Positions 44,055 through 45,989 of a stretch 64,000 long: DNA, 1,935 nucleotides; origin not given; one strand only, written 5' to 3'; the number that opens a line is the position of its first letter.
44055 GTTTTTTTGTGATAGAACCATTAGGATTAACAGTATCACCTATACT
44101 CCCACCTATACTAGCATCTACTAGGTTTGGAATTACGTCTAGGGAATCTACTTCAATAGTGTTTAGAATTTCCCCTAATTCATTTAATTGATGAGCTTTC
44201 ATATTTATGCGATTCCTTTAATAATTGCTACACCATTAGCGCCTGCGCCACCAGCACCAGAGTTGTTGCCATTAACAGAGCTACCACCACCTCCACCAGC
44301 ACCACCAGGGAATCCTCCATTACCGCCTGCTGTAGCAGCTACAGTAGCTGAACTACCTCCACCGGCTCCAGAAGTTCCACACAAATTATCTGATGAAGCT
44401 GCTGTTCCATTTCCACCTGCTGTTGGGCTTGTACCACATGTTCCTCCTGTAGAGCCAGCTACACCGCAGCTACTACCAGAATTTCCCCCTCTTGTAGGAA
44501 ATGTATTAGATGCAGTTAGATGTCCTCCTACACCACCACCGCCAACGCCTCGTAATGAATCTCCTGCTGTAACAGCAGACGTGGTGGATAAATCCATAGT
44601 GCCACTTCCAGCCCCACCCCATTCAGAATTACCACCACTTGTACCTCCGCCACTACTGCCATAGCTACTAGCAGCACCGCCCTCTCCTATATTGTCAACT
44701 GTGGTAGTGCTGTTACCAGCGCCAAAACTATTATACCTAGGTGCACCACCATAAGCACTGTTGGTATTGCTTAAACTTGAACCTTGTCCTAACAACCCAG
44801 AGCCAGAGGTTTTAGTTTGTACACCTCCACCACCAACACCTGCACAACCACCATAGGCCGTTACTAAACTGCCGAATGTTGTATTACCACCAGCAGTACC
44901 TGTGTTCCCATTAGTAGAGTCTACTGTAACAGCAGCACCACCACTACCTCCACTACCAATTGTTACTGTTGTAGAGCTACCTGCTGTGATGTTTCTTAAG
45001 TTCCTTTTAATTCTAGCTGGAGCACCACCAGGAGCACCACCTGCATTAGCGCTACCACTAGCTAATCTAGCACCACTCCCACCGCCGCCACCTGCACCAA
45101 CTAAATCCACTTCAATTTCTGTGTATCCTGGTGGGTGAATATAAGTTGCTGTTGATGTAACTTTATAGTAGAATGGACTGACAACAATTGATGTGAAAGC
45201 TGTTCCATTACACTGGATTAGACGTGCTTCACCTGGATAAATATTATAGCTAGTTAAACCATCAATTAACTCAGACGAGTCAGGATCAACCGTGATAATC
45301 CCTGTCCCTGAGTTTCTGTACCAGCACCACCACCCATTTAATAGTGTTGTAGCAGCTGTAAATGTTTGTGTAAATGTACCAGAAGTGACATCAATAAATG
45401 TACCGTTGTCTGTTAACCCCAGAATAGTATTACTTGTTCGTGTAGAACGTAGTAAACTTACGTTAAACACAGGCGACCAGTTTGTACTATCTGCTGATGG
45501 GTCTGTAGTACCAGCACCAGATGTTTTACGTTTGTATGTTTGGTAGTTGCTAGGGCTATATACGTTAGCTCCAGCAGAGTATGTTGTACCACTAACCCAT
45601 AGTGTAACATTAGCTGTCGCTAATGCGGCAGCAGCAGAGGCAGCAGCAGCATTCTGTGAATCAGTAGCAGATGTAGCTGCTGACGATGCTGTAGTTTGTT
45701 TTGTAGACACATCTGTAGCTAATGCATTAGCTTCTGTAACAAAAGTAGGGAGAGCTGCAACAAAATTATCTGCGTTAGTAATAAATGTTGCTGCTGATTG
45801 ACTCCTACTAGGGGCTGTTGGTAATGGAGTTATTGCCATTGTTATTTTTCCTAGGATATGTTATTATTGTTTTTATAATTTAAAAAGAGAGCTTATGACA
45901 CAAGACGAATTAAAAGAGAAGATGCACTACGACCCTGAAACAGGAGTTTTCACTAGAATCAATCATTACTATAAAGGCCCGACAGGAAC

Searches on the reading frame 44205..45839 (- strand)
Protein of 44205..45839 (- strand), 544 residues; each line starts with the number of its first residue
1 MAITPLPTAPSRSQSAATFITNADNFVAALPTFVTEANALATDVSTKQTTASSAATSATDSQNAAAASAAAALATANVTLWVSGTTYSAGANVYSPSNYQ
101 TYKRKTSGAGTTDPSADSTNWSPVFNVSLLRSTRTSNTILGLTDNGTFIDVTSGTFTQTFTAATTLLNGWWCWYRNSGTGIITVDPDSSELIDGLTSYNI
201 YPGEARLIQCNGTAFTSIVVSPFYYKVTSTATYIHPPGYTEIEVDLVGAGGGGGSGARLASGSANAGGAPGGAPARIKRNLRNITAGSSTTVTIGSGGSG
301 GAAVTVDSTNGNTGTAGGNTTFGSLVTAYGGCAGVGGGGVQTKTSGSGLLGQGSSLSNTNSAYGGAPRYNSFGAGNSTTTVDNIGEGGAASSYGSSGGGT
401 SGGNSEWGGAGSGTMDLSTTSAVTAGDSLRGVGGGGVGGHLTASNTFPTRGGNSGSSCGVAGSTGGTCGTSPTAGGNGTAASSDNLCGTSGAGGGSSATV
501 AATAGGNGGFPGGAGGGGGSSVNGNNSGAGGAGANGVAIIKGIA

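Call 13: search_protein_families(library=phrogs, proteins=[window:44205-45839:-], max_evalue=0.00001)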
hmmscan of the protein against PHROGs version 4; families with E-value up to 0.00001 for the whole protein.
window:44205-45839:- (544 aa): 3 families
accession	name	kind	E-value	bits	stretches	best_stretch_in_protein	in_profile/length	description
phrog_863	-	tail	1.7e-10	41.5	1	47-453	257-593/690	tail fiber assembly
phrog_8859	-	unknown function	2.7e-09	37.5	1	218-379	126-294/400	-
phrog_754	-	tail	1.9e-08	35.3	1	196-481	18-318/325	minor tail protein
